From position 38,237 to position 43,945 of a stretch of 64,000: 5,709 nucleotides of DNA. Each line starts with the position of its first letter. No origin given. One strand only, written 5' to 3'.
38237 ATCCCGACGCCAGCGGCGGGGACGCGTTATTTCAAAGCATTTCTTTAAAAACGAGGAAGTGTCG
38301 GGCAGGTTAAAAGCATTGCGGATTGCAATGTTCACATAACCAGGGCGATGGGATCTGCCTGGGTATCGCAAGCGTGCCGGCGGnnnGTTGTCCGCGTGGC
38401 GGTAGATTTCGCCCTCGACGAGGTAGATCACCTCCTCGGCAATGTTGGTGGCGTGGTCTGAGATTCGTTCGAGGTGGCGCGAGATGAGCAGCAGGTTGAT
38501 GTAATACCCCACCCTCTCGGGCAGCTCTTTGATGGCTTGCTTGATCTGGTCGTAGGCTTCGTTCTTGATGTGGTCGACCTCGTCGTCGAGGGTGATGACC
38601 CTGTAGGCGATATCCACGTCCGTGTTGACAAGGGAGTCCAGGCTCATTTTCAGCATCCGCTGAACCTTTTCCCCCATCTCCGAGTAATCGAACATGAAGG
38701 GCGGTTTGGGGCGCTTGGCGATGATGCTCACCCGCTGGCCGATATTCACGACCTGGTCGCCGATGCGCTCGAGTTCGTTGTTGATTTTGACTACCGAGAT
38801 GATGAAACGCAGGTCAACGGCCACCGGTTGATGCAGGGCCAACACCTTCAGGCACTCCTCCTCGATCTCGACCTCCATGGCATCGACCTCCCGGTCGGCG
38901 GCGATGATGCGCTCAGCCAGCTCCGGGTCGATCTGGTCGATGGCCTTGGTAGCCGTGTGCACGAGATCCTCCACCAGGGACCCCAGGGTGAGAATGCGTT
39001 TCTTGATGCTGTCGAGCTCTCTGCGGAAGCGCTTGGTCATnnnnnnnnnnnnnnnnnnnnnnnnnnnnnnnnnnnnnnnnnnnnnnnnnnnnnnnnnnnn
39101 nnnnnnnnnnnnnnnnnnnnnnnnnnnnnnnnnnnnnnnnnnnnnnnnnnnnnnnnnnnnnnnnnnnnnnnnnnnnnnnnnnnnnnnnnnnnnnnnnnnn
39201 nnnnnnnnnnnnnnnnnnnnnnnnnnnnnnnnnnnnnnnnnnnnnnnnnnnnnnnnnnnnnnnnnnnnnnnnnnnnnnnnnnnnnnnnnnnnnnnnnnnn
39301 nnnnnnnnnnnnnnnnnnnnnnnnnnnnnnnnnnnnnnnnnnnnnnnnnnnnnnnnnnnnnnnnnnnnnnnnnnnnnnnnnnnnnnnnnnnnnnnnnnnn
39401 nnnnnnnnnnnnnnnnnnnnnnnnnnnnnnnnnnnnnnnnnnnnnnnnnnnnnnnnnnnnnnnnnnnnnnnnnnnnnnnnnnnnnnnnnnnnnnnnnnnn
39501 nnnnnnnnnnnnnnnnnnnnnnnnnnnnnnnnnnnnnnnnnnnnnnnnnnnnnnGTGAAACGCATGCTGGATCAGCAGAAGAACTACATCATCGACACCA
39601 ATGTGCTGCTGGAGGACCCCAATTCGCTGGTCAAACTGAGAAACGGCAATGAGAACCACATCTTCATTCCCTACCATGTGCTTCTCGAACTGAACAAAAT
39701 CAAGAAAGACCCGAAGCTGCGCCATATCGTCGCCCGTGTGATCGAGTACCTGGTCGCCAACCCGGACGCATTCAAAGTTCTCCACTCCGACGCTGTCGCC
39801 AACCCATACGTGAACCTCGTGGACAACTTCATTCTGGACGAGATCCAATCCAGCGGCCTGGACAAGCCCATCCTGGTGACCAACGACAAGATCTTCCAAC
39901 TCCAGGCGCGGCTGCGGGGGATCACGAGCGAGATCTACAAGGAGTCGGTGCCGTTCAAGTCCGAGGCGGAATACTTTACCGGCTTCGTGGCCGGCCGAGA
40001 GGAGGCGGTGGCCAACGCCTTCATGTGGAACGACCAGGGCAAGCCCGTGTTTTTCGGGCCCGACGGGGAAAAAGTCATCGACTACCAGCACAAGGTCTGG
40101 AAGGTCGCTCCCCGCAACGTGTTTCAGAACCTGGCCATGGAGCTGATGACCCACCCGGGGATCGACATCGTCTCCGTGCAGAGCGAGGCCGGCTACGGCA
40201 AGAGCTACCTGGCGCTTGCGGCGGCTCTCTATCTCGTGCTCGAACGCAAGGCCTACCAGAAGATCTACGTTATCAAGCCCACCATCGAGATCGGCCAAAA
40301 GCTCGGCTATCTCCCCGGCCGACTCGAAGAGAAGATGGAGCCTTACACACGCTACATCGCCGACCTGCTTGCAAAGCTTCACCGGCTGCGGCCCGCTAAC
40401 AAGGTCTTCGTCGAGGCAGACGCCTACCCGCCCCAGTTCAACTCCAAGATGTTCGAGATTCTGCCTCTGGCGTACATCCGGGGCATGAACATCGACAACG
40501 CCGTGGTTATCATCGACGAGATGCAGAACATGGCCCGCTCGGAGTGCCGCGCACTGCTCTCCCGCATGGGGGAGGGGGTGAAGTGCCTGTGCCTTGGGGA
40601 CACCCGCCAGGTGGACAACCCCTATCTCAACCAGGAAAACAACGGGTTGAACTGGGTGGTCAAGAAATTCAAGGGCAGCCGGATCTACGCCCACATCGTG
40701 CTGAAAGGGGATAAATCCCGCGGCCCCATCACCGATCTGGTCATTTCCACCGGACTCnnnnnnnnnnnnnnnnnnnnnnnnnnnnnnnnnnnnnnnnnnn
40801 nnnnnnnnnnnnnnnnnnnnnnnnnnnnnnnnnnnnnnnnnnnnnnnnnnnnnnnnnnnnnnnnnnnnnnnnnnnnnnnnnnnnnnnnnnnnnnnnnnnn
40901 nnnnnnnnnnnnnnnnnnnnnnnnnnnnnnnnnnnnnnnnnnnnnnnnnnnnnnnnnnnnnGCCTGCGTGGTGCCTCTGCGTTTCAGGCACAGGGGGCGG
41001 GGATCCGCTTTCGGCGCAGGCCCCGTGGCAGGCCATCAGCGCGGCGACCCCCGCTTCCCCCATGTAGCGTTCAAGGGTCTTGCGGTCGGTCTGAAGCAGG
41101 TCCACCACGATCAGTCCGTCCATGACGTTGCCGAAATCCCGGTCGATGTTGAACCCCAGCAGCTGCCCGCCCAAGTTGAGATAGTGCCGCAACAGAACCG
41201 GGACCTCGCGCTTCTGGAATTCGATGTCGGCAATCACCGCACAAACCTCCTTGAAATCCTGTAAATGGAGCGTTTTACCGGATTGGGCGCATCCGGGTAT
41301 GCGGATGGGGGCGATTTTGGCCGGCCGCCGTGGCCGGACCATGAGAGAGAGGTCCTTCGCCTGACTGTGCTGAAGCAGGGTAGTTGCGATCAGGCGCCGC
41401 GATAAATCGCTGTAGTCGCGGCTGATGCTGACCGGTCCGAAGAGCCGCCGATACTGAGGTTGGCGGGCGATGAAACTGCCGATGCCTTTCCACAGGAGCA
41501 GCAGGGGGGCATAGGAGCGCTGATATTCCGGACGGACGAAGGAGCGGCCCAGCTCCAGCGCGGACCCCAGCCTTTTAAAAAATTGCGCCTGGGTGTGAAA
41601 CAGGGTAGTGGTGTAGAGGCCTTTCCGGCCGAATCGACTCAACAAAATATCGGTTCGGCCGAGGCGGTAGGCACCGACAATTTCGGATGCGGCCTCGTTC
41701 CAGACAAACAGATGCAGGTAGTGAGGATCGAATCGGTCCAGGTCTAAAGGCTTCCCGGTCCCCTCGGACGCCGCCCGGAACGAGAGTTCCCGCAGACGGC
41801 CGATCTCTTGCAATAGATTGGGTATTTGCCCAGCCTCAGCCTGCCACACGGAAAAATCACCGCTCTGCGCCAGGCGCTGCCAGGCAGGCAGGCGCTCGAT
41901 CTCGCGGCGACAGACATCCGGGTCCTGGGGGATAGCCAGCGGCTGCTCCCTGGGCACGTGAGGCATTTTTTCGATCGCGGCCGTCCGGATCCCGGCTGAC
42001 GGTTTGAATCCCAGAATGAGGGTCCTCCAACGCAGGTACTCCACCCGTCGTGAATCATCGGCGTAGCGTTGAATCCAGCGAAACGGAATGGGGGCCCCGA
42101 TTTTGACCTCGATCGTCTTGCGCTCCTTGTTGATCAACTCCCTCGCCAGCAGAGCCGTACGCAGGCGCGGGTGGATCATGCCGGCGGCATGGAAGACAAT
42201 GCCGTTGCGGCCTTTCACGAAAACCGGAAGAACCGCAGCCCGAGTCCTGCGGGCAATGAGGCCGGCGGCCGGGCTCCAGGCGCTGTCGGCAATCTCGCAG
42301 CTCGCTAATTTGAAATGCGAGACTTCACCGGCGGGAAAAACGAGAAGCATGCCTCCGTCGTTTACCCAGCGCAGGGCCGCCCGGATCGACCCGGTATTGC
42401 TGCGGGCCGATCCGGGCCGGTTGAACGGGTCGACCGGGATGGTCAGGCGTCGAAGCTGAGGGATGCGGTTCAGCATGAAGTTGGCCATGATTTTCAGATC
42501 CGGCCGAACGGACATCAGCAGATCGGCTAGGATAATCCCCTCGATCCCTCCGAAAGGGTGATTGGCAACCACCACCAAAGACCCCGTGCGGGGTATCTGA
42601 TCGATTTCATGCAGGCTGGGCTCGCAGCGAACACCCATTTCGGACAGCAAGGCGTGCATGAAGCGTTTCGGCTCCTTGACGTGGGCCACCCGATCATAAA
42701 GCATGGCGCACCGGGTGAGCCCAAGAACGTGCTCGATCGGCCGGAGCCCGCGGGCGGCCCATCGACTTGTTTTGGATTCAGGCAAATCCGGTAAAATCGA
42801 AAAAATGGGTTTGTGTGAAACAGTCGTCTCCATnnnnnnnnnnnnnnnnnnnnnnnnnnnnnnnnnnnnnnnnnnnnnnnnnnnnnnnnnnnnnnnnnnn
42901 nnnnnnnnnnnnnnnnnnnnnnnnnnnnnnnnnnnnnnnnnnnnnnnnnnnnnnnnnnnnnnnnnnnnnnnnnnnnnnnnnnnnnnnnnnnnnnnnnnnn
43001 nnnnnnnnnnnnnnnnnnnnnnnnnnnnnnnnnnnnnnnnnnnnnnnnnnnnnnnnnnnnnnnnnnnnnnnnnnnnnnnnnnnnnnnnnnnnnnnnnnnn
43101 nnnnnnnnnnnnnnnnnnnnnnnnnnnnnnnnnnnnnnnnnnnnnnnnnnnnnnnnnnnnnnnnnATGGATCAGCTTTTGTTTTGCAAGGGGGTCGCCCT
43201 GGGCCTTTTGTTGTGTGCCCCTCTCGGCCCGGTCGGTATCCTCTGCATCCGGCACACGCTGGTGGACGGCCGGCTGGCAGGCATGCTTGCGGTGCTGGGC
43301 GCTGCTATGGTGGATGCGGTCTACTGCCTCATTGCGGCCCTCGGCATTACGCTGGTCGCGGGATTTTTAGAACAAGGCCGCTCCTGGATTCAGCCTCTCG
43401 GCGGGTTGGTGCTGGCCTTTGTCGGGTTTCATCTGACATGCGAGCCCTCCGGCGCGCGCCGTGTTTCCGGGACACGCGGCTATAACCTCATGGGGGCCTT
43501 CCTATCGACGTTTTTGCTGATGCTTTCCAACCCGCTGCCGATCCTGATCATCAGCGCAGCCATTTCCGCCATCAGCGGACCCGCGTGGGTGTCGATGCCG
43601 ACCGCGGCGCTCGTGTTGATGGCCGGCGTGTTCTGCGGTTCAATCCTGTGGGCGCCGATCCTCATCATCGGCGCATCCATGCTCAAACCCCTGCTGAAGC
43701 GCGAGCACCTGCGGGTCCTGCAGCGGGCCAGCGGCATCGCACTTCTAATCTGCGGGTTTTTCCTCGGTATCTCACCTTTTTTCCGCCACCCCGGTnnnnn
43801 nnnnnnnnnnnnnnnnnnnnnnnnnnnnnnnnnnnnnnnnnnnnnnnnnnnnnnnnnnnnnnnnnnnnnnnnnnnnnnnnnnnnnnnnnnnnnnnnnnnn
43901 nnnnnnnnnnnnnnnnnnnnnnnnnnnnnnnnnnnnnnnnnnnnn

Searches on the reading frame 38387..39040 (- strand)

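Call 17: search_protein_families(library=pfam, proteins=[window:38387-39040:-], max_evalue=0.001)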
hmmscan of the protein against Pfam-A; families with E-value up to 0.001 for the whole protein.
window:38387-39040:- (218 aa): 1 family
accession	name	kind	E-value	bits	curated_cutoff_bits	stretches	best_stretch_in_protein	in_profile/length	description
PF01895.24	PhoU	-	1.5e-47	160.3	23.5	2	17-104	2-89/89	PhoU domain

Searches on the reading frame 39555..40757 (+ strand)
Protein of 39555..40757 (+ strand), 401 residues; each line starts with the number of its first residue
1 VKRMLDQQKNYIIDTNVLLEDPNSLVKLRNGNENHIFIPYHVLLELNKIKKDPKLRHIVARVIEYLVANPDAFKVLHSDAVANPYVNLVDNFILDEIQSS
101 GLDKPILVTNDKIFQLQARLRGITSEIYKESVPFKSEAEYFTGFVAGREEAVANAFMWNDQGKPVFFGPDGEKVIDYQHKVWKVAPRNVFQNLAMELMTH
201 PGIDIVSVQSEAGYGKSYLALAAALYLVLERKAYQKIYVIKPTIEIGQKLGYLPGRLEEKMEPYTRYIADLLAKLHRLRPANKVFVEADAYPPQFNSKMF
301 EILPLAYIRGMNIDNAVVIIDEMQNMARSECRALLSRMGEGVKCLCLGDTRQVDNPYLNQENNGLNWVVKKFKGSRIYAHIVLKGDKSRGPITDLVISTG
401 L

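Call 66: search_protein_families(library=pfam, proteins=[window:39555-40757:+], max_evalue=0.00001)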
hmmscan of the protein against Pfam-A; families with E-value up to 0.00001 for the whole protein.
window:39555-40757:+ (401 aa): 2 families
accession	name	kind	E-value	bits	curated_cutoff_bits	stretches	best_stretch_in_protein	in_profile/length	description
PF02562.22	PhoH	-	4.1e-43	147.7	27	1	184-394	2-198/205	PhoH-like protein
PF13638.12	PIN_4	-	1.4e-13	51.7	21.9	1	11-128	1-131/132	PIN domain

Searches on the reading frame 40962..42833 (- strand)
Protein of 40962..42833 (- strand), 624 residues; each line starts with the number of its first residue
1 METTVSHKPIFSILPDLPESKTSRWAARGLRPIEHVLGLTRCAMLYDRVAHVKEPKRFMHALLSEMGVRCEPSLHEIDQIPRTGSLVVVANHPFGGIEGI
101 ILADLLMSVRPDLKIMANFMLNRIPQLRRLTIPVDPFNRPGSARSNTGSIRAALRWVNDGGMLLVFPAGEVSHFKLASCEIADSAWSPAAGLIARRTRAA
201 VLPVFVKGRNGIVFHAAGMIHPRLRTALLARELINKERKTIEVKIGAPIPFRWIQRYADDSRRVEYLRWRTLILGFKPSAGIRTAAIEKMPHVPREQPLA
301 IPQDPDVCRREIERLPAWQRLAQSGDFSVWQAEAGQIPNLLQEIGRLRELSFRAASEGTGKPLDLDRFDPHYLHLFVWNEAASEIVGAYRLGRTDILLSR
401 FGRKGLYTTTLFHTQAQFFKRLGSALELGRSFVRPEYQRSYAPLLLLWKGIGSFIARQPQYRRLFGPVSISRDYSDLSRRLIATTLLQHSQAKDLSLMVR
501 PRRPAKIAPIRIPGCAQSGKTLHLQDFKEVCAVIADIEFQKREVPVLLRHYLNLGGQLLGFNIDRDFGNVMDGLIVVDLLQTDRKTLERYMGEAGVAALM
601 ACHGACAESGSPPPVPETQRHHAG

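Call 17: search_protein_families(library=pfam, proteins=[window:40962-42833:-], max_evalue=0.001)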
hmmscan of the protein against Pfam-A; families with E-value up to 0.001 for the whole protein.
window:40962-42833:- (624 aa): 3 families
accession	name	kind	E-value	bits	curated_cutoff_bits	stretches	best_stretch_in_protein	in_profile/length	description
PF13444.12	Acetyltransf_5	-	6.1e-23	81.9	22.4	1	347-448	1-102/102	Acetyltransferase (GNAT) domain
PF19576.4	Acyltransf_2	-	3.9e-19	69.1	27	1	54-274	42-259/266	Acyltransferase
PF01553.26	Acyltransferase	-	7.6e-05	23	23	1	74-205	4-130/132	Acyltransferase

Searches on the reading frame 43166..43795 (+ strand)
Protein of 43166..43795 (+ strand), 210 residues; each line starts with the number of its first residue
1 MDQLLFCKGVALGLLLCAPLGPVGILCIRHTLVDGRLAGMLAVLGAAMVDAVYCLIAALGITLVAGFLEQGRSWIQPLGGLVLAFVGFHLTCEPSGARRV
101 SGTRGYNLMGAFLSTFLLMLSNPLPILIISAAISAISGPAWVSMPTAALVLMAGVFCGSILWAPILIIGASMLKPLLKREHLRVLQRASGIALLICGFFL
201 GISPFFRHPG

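Call 66: search_protein_families(library=pfam, proteins=[window:43166-43795:+], max_evalue=0.00001)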
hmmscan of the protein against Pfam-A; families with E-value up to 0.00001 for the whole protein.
window:43166-43795:+ (210 aa): 1 family
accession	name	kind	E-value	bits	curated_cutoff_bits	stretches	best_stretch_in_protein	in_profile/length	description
PF01810.24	LysE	-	7.5e-19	68.4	25.6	1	16-202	3-191/193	LysE type translocator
